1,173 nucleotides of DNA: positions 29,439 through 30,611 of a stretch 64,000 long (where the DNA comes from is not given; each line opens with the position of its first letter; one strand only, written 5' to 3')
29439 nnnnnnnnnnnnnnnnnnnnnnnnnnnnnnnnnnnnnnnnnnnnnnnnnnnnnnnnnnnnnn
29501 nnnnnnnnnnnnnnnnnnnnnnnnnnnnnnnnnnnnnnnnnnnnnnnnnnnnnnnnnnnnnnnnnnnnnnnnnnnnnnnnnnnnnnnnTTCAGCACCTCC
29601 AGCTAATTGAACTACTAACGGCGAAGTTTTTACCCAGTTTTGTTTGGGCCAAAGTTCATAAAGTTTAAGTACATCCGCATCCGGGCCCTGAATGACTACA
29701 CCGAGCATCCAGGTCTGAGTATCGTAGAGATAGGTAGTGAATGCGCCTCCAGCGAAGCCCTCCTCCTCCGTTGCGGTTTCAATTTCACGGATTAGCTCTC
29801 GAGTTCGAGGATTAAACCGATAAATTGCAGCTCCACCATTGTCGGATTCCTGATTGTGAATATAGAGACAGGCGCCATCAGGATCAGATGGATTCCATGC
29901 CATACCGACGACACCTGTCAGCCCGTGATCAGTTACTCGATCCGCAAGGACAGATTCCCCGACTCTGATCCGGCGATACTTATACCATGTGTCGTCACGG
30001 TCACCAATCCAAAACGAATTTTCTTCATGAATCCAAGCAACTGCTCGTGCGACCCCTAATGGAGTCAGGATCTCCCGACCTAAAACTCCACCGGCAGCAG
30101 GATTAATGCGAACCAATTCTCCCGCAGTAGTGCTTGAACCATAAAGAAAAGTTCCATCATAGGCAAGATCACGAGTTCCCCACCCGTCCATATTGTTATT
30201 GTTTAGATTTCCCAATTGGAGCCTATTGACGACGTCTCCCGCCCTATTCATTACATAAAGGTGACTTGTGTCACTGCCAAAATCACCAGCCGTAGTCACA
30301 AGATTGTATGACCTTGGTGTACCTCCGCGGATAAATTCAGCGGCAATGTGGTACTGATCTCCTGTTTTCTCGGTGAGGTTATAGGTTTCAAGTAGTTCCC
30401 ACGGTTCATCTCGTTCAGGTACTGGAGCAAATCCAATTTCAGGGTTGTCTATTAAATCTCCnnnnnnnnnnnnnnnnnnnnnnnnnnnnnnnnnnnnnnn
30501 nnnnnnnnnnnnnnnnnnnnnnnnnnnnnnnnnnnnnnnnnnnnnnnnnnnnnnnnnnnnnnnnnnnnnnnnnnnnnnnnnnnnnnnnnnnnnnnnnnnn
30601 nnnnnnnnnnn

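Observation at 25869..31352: Internal duplication of about 610 aa in the 2907-aa protein, containing a second unassigned region of about 240 aa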

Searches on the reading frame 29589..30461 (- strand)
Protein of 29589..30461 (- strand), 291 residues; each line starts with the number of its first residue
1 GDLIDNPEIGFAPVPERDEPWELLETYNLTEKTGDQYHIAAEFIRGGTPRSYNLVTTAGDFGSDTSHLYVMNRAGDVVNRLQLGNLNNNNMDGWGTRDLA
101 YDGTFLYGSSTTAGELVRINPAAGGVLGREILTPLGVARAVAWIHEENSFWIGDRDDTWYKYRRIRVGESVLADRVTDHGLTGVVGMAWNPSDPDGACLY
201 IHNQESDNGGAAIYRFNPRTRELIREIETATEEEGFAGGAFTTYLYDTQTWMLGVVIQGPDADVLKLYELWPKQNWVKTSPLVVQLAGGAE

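Call 10: search_protein_families(library=pfam, proteins=[window:29589-30461:-], max_evalue=10)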
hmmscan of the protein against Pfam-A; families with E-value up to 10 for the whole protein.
window:29589-30461:- (291 aa): 3 families
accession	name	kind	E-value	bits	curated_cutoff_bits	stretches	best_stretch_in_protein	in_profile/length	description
PF21959.2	DUF6923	-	6.8e-06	26.5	27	1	55-126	88-164/234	Repeat of unknown function (DUF6923)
PF24698.1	DUF7662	-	0.14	12.4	26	1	148-175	37-70/72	Domain of unknown function (DUF7662)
PF10282.15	Lactonase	-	0.19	11.3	21.7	1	193-225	299-329/344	Lactonase, 7-bladed beta-propeller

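Call 11: search_solved_structures(query=window:29589-30461:-, max_evalue=10)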
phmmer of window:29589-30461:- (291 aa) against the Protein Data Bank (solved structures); distinct sequences matched with E-value up to 10: 4.
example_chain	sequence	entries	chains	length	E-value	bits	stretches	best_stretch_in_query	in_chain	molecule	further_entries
5c2v_B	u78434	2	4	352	0.25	13.7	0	192-212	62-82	HYDRAZINE SYNTHASE BETA SUBUNIT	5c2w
2opd_A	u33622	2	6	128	1.5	11.1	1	24-76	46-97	PilX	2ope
3gp1_A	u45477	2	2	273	1.6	11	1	45-80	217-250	DNA glycosylase | Formamidopyrimidine-DNA glycosylase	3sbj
3u6c_A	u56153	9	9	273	1.6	11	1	45-80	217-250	Formamidopyrimidine-DNA glycosylase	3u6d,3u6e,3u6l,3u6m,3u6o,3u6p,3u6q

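Call 21: search_protein_representatives(alignment_id=A1)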
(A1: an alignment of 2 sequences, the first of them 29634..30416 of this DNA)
Query: 2 sequences, 275 profile positions. Proteins with E-value up to 0.001 (for the whole library): 944; up to 1e-10: 369; up to 1e-30: 14. The best 150 are listed.
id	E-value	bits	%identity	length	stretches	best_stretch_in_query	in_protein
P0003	3.7e-203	689.0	-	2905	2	2-275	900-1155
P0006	5.3e-142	488.4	-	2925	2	2-275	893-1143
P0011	1.9e-134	463.6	-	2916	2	2-275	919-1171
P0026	2.1e-128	443.8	-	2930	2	4-275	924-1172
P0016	1.8e-125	434.2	-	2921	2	2-275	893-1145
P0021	1.2e-113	395.4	-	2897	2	1-275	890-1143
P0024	8.4e-101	353.3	-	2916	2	4-275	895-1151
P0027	1.4e-99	349.3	-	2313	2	4-275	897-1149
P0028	2.4e-60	220.6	-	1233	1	2-275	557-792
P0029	4.9e-59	216.3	-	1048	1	2-275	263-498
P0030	2.5e-54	200.8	-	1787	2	2-275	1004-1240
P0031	2.0e-44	168.4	-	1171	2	4-255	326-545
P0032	2.8e-38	148.2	-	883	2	3-270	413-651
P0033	1.1e-35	139.6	-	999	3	4-261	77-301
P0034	6.1e-29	117.6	-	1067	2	31-271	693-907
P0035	3.6e-28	115.1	-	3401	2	7-266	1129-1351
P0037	7.9e-25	104.1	-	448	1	3-272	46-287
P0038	1.4e-22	96.7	-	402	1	1-268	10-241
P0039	1.4e-21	93.5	-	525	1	3-271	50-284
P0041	2.0e-21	92.9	-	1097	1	2-257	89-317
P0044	1.2e-20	90.3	-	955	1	5-264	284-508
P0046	2.3e-20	89.4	-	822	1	5-275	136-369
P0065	2.7e-18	82.6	-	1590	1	3-270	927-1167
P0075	1.3e-17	80.5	-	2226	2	6-268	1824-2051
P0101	3.0e-16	75.9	-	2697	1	37-267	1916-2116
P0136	4.5e-15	72.1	-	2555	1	6-268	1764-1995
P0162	1.8e-14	70.1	-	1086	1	7-260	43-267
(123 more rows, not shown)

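Call 24: search_protein_families(library=pfam, proteins=[P0028, P0029, P0031, P0033, P0037, P0038, P0039, P0041, P0044, P0046], max_evalue=0.001)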
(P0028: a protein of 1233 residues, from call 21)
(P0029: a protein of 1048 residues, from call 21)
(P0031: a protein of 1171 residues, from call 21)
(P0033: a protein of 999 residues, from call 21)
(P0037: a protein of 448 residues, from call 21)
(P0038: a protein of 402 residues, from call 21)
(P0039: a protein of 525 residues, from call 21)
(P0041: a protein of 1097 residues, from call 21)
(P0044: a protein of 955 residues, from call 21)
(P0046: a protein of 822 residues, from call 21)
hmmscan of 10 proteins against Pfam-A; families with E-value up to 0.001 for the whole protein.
P0028 (1233 aa): 5 families
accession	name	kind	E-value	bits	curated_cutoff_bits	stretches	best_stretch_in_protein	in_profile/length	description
PF13620.12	CarboxypepD_reg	-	8.5e-15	55.3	32.3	1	409-483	1-81/82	Carboxypeptidase regulatory-like domain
PF13715.12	CarbopepD_reg_2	-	3.7e-11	43.4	32.2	1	410-485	1-78/88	CarboxypepD_reg-like domain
PF18962.6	Por_Secre_tail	-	1.3e-10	41.8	27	1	1155-1230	2-74/75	Secretion system C-terminal sorting domain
PF20773.4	InhA-like_MAM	-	2.3e-05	24.4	26.9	1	300-399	64-162/191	Immune inhibitor A-like, MAM domain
PF17210.9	SdrD_B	-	4.9e-05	23.9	29.7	1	414-458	16-65/112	SdrD B-like domain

P0029 (1048 aa): 5 families
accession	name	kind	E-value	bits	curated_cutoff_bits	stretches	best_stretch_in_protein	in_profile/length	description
PF13620.12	CarboxypepD_reg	-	1.8e-12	47.9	32.3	1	122-193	1-79/82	Carboxypeptidase regulatory-like domain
PF13715.12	CarbopepD_reg_2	-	1.2e-09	38.5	32.2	1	123-194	1-75/88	CarboxypepD_reg-like domain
PF18962.6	Por_Secre_tail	-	2.2e-09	37.9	27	1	969-1045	1-74/75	Secretion system C-terminal sorting domain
PF20773.4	InhA-like_MAM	-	4.6e-08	33.2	26.9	1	9-110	60-160/191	Immune inhibitor A-like, MAM domain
PF16371.11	MetallophosN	-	2.8e-05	24.7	35.6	1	125-179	1-53/77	N terminal of Calcineurin-like phosphoesterase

P0031 (1171 aa): 6 families
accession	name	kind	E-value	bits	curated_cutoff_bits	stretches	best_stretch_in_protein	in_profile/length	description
PF13385.13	Laminin_G_3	-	4e-20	72.9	27.6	1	133-280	2-142/151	Concanavalin A-like lectin/glucanases superfamily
PF13620.12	CarboxypepD_reg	-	1.5e-11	44.9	32.3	1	646-722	2-81/82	Carboxypeptidase regulatory-like domain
PF13715.12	CarbopepD_reg_2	-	1.4e-08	35.1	32.2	1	646-721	1-75/88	CarboxypepD_reg-like domain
PF18962.6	Por_Secre_tail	-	1.8e-08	35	27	1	1092-1169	1-75/75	Secretion system C-terminal sorting domain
PF13860.13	FlgD_ig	-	5.9e-05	23.4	27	0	1104-1147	13-59/79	FlgD Ig-like domain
PF19190.6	BACON_2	-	0.0003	21.1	25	0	1000-1036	31-65/94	Viral BACON domain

P0033 (999 aa): 6 families
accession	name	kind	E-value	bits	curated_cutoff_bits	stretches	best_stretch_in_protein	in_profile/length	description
PF18962.6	Por_Secre_tail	-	1.2e-09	38.8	27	1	921-996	2-74/75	Secretion system C-terminal sorting domain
PF13620.12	CarboxypepD_reg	-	6.9e-09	36.4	32.3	1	376-450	2-81/82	Carboxypeptidase regulatory-like domain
PF13715.12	CarbopepD_reg_2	-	6.6e-08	32.9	32.2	1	376-451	1-77/88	CarboxypepD_reg-like domain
PF22544.2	HYDIN_VesB_CFA65-like_Ig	-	5e-05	23.9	25.5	0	315-362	50-94/100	HYDIN/CFA65/VesB-like, Ig-like domain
PF21959.2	DUF6923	-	9.6e-05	22.7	27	0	514-598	85-168/234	Repeat of unknown function (DUF6923)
PF00635.32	Motile_Sperm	-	0.00096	19.4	25.9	0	314-352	46-85/109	MSP (Major sperm protein) domain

P0037 (448 aa): 0 families

P0038 (402 aa): 2 families
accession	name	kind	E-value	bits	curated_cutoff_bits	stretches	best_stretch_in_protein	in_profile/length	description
PF18962.6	Por_Secre_tail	-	1.6e-10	41.5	27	1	323-399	1-74/75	Secretion system C-terminal sorting domain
PF13860.13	FlgD_ig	-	0.00024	21.5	27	0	343-388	23-74/79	FlgD Ig-like domain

P0039 (525 aa): 1 family
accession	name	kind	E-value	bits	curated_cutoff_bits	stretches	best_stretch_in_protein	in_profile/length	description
PF18962.6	Por_Secre_tail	-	2.6e-07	31.3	27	1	442-509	2-66/75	Secretion system C-terminal sorting domain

P0041 (1097 aa): 5 families
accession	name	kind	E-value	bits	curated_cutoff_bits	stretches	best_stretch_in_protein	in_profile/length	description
PF20773.4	InhA-like_MAM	-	1.2e-20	74.2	26.9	2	596-702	62-162/191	Immune inhibitor A-like, MAM domain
PF00041.27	fn3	-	1e-11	45.3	25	1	339-417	2-72/84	Fibronectin type III domain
PF18962.6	Por_Secre_tail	-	2e-07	31.6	27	1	1017-1094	3-74/75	Secretion system C-terminal sorting domain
PF13860.13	FlgD_ig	-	1.5e-05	25.3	27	0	1024-1085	11-76/79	FlgD Ig-like domain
PF21471.3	Reelin_subrepeat-B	-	2.5e-05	24.5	27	0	618-701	62-125/127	Reelin subrepeat B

P0044 (955 aa): 3 families
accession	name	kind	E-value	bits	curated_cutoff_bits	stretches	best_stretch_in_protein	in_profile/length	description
PF18962.6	Por_Secre_tail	-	1.5e-08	35.2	27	1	877-952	2-74/75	Secretion system C-terminal sorting domain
PF13620.12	CarboxypepD_reg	-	4.8e-05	24.1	32.3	1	160-233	1-82/82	Carboxypeptidase regulatory-like domain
PF13860.13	FlgD_ig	-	0.00013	22.3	27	1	885-939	10-72/79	FlgD Ig-like domain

P0046 (822 aa): 4 families
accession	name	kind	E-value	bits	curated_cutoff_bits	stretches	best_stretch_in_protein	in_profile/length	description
PF13620.12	CarboxypepD_reg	-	3e-14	53.5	32.3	1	8-84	2-81/82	Carboxypeptidase regulatory-like domain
PF13715.12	CarbopepD_reg_2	-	3e-10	40.4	32.2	1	8-91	1-83/88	CarboxypepD_reg-like domain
PF18962.6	Por_Secre_tail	-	9.7e-10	39.1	27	1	744-818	2-73/75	Secretion system C-terminal sorting domain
PF01344.31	Kelch_1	-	0.0002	21.2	20.1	1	152-191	2-43/46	Kelch motif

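Call 27: search_solved_structures(query=A2, max_evalue=10, show_alignments=2)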
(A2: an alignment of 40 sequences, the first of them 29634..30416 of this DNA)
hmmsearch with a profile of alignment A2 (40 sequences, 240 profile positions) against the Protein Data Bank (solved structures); distinct sequences matched with E-value up to 10: 24.
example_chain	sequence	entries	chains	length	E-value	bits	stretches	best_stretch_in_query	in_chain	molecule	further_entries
2ymu_A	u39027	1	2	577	3.4e-26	95.3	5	23-162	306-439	WD-40 REPEAT PROTEIN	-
7bif_A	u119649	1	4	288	1.2e-14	57.4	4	41-161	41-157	v22WRAP-T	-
7bie_A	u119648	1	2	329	1.3e-13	54.1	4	41-161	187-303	nvWRAP-T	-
7bid_A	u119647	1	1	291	7.6e-13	51.6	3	39-161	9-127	v31WRAP-T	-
7big_A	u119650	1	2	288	1.1e-11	47.7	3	44-161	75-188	v13WRAP-T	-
8prj_A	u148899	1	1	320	2.7e-11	46.5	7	77-143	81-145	v31Bagel8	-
6r5y_A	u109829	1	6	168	7.9e-08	35.1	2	19-161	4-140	WD-40 repeat protein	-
6r60_A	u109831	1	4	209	4.1e-07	32.8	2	19-161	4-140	WD-40 repeat protein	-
8prs_A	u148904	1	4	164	2.6e-05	26.9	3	76-143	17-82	nvBagel4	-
8pra_A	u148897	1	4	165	0.00071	22.2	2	76-143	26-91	Cell surface protein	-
6r5z_A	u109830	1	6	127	0.0016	21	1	20-147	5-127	9-bladed beta-propeller formed by three 3-bladed fragments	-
6tje_A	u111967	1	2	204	0.0034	20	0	77-139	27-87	Cake5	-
3hxj_A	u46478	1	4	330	0.013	18.1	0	73-139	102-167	Pyrrolo-quinoline quinone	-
6tjd_A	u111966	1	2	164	0.043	16.4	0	77-139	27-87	Cake4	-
4qrj_A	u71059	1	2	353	0.077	15.5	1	160-199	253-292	putative 6-phosphogluconolactonase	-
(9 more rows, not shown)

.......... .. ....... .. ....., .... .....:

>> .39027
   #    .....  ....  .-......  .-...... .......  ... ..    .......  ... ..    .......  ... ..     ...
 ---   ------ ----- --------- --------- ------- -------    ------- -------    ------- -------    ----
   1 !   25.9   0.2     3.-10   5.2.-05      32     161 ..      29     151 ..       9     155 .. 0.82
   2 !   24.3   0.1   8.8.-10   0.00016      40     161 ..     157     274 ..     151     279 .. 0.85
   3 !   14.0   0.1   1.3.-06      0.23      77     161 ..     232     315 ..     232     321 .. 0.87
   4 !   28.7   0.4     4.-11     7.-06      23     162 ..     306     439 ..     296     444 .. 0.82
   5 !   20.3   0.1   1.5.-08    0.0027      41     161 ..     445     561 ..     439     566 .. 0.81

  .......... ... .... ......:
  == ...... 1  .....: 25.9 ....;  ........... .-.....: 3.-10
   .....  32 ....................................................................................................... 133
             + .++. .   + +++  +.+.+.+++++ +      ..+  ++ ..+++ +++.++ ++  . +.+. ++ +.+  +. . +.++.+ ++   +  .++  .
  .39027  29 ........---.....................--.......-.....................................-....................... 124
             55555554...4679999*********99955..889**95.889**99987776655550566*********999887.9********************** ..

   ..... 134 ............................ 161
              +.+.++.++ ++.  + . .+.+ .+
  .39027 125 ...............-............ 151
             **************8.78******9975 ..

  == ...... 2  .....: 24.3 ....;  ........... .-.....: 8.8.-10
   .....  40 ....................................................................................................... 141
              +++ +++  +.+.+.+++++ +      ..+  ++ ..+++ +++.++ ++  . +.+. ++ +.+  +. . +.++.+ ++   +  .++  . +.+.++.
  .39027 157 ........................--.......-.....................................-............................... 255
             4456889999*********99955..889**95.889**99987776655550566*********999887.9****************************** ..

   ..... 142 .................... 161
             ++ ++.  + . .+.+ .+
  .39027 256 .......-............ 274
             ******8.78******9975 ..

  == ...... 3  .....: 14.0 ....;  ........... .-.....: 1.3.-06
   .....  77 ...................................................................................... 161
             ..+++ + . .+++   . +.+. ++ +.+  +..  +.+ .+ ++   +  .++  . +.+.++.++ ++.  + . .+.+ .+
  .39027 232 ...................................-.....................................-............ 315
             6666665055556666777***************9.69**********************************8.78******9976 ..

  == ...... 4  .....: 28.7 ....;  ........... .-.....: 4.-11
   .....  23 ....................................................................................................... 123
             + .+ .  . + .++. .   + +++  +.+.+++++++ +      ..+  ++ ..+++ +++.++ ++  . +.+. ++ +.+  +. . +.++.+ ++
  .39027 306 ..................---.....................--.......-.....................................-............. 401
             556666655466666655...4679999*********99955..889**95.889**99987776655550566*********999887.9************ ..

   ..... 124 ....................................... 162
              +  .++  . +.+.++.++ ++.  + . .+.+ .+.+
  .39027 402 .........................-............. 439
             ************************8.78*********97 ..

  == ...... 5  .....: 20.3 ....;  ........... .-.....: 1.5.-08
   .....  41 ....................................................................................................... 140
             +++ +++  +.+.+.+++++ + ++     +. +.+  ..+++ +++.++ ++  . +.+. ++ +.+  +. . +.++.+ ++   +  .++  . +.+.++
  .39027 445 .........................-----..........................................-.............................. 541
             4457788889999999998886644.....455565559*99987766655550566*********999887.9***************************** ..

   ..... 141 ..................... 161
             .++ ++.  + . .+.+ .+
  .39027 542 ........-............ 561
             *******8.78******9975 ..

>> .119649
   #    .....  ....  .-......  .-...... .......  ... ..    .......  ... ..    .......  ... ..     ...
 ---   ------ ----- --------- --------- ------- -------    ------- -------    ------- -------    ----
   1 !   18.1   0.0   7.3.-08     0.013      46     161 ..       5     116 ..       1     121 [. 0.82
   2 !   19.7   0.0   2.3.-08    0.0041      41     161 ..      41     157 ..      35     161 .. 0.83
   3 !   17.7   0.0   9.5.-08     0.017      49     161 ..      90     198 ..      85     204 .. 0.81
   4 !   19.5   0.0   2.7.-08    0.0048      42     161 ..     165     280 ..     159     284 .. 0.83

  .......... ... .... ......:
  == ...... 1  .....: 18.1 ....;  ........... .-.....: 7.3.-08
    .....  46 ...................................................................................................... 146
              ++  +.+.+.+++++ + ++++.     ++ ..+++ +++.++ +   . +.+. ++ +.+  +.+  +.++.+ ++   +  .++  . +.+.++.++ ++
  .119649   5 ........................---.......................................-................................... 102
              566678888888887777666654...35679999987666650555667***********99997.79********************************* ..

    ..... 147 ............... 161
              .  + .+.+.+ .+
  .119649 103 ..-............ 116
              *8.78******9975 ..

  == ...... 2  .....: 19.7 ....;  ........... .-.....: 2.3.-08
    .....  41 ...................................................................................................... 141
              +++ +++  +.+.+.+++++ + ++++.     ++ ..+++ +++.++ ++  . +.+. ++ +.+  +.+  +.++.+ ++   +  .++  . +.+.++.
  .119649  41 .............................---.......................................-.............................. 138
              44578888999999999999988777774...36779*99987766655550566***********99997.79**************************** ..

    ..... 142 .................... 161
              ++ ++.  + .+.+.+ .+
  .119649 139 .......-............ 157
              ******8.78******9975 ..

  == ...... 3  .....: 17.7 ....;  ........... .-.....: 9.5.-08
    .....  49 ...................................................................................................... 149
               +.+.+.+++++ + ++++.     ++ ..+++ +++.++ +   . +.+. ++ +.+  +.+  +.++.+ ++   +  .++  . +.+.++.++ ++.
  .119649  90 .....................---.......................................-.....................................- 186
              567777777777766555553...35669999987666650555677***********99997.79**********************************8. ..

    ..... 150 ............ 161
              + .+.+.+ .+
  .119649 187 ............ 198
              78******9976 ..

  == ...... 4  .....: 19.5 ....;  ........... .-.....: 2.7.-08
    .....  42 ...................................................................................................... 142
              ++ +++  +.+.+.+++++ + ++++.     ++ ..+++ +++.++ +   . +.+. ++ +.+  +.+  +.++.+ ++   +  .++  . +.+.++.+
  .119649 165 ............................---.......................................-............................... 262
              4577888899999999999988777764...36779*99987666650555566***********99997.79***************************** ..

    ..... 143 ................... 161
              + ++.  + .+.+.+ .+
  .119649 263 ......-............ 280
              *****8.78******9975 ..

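Call 33: predict_structure(alignment_id=A2)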
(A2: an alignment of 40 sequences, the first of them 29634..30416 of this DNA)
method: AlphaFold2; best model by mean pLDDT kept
length: 261 residues; sequences in the alignment: 40
mean_pLDDT: 94.1   pTM: 0.92
mean pLDDT of the five models: 94.1, 93.2, 93.0, 92.8, 92.5
residues with pLDDT >= 90: 231; 70-90: 20; 50-70: 9; < 50: 1
segments of 3 or more residues with pLDDT < 50: none
pLDDT, mean of each block of 10 residues (from residue 1): 90 97 96 95 88 95 90 65 96 88 94 94 96 98 98 97 98 98 98 98 98 98 98 97 98 92 42
secondary structure, 60 per line:
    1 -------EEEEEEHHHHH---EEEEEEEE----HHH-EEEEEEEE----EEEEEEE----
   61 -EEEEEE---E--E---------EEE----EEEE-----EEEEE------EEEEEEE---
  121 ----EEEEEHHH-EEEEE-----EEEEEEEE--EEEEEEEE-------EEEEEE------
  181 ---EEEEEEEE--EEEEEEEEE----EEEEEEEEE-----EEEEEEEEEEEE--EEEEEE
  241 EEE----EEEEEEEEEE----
elements in order: E8-13 H14-18 E22-29 E38-45 E50-56 E62-67 E84-86 E91-94 E100-104 E111-117 E125-129 E134-138 E144-151 E154-161 E169-174 E184-191 E194-202 E207-215 E221-232 E235-243 E248-257

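Call 37: fold_search(model_id=the predicted structure, library=pdb)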
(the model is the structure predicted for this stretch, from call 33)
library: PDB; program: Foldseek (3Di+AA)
matches with E <= 10: 1773; with E <= 0.001: 993
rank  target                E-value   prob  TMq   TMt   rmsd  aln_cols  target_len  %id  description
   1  1nex_B                1.4e-07  1.00  0.41  0.27   8.0       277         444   11  Crystal Structure of ScSkp1-ScCdc4-CPD peptide complex (released 2003-02-18)
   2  8xi2_T                1.8e-07  1.00  0.51  0.41   8.7       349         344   11  Cryo-EM structure of the Chlamydomonas C* complex (released 2024-10-09)
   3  5efv_A                2.2e-07  1.00  0.59  0.28   6.2       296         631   15  The host-recognition device of Staphylococcus aureus phage Phi11 (released 2016-05-25)
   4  5efv_C                4.6e-07  1.00  0.57  0.28   7.0       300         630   14  The host-recognition device of Staphylococcus aureus phage Phi11 (released 2016-05-25)
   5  5m89_A                5.1e-07  1.00  0.47  0.40   6.6       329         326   10  Spliceosome component (released 2018-03-14)
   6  9v21_sG               7.6e-07  1.00  0.49  0.43   7.5       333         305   13  Cryo- EM structure of 75S ribosome with P- tRNA from Entamoeba histolytica (released 2025-10-08)
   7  7qdr_C                8.4e-07  1.00  0.49  0.43   8.8       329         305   11  Apo human SKI complex in the closed state (released 2022-02-02)
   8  4lg8                  9.4e-07  1.00  0.50  0.44   7.8       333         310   10  Crystal structure of PRPF19 WD40 repeats (released 2013-08-07)
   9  3fvz                  9.8e-07  1.00  0.53  0.43   6.3       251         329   11  Structure of Peptidyl-alpha-hydroxyglycine alpha-Amidating Lyase (PAL) (released 2009-09-01)
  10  8a3t_B                1.2e-06  1.00  0.51  0.33   6.3       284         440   11  S. cerevisiae APC/C-Cdh1 complex (released 2022-08-31)
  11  5a31_R                1.2e-06  1.00  0.51  0.37   6.4       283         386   11  Structure of the human APC-Cdh1-Hsl1-UbcH10 complex. (released 2015-11-18)
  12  5m89_B                1.3e-06  1.00  0.47  0.39   6.9       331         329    9  Spliceosome component (released 2018-03-14)
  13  4bh6_D                1.4e-06  1.00  0.51  0.45   6.2       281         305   12  Insights into degron recognition by APC coactivators from the structure of an Acm1-Cdh1 complex (released 2013-06-05)
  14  4bh6_A                1.5e-06  1.00  0.51  0.45   6.2       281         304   12  Insights into degron recognition by APC coactivators from the structure of an Acm1-Cdh1 complex (released 2013-06-05)
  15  3ow8_A                1.7e-06  1.00  0.47  0.43   7.4       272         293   11  Crystal Structure of the WD repeat-containing protein 61 (released 2010-09-29)
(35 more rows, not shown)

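Call 47: list_cluster_members(proteins=[P0035, P0037, P0038, P0041, P0046, P0065, P0075, P0101, P0136, P0162])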
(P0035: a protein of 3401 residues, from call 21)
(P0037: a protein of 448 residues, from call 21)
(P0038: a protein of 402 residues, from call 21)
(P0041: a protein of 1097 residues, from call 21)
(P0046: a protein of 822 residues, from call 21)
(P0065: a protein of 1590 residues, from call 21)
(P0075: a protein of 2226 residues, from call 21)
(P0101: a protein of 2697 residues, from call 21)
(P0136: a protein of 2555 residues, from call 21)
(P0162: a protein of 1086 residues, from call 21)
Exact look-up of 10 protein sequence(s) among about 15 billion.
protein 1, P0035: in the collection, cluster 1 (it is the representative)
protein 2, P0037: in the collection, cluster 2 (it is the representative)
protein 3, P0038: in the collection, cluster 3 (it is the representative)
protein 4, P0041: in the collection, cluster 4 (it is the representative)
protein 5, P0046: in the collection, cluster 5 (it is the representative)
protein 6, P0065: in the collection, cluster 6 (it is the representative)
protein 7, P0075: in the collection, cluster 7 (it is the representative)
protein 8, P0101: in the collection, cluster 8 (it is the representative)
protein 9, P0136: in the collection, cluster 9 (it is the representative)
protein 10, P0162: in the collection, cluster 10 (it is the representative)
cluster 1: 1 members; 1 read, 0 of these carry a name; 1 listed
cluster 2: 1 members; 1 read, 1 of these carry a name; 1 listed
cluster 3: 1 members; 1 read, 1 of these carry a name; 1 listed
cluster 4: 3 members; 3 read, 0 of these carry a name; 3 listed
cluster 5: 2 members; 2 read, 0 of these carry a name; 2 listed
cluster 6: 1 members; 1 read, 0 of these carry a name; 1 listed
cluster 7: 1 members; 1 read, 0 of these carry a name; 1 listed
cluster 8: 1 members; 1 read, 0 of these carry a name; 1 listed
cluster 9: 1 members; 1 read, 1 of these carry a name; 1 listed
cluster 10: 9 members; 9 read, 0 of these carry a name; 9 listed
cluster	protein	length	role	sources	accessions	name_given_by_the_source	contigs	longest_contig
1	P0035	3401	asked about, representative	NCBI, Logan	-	-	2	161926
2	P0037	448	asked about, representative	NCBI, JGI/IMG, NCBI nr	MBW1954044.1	MAG: hypothetical protein JRI66_13365 [Deltaproteobacteria bacterium] | hypothetical protein [Deltaproteobacteria bacterium]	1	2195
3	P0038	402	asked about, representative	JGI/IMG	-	hypothetical protein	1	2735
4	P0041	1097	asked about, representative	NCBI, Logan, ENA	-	-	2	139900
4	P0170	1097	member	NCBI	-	-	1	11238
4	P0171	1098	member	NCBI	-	-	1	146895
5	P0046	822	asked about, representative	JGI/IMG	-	-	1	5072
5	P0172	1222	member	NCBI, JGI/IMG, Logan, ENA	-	-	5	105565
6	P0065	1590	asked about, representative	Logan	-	-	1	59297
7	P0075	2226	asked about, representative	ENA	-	-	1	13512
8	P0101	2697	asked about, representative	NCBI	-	-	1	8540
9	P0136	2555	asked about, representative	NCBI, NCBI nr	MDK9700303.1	MAG: S8 family serine peptidase [bacterium] | S8 family serine peptidase [bacterium]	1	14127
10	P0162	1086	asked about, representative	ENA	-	-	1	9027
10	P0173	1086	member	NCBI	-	-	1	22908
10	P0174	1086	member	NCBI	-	-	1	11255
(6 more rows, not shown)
